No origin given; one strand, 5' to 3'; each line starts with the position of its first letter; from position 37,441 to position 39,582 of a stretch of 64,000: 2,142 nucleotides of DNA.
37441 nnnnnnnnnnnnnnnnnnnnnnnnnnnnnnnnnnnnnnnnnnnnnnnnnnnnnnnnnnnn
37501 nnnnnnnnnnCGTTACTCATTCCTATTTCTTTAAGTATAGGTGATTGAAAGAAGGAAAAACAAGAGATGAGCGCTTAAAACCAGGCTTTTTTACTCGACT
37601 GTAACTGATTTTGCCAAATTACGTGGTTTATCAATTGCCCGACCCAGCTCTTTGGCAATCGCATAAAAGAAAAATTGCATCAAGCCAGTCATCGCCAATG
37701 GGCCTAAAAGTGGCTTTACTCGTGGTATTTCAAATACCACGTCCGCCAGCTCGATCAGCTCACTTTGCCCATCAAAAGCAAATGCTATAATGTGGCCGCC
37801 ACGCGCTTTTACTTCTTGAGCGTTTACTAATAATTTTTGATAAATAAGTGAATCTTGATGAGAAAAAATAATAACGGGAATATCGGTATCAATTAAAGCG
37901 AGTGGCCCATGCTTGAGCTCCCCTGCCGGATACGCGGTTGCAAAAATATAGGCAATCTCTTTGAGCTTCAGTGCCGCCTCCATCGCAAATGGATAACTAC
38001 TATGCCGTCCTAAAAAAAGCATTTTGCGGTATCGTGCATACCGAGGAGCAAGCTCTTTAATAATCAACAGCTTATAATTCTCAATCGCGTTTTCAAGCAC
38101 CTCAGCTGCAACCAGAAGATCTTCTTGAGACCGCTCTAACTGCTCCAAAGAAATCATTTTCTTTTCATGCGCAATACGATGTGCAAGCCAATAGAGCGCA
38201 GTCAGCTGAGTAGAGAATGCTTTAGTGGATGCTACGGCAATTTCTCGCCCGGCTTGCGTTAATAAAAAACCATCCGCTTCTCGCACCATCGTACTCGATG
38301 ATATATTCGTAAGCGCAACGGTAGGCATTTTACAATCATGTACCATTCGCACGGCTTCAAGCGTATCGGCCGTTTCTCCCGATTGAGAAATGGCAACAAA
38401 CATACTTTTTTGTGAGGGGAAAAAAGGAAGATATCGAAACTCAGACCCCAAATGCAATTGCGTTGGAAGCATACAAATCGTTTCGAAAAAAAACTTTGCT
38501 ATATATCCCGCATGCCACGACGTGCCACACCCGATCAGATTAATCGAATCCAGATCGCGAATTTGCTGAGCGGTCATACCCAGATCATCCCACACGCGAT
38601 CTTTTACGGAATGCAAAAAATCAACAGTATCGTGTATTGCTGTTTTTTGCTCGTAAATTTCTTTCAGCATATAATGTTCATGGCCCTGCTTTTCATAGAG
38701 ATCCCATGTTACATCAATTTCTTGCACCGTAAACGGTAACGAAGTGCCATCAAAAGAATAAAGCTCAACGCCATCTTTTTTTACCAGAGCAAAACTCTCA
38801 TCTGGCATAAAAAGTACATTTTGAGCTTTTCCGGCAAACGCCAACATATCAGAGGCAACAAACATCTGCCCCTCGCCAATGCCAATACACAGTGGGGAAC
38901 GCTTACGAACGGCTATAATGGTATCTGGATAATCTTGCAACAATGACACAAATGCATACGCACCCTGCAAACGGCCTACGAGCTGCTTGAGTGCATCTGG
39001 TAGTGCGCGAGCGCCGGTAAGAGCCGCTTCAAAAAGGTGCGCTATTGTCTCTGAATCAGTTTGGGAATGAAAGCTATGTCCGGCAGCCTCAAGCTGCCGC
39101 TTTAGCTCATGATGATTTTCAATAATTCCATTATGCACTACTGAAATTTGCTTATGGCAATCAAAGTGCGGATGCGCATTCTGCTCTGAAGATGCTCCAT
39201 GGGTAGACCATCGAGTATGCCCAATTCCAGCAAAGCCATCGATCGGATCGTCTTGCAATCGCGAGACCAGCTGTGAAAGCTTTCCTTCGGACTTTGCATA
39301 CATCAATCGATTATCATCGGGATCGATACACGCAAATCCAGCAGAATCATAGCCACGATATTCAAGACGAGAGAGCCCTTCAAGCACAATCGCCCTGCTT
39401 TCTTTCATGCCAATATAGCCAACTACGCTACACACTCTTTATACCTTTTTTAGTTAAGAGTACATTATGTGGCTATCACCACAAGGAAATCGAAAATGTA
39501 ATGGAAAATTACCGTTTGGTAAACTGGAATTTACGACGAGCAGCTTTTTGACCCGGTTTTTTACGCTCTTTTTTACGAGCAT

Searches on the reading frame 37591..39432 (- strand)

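Call 83: search_protein_families(library=pfam, proteins=[window:37591-39432:-], max_evalue=0.00001)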
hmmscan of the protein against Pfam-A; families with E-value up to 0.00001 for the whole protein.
window:37591-39432:- (613 aa): 3 families
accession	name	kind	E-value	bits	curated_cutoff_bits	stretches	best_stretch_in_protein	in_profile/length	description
PF01380.27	SIS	-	7e-43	146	25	2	291-419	2-131/131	SIS domain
PF13522.11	GATase_6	-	3e-20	73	27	1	68-195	12-130/130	Glutamine amidotransferase domain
PF13537.11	GATase_7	-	1.8e-16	60.7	25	1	73-199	2-121/123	Glutamine amidotransferase domain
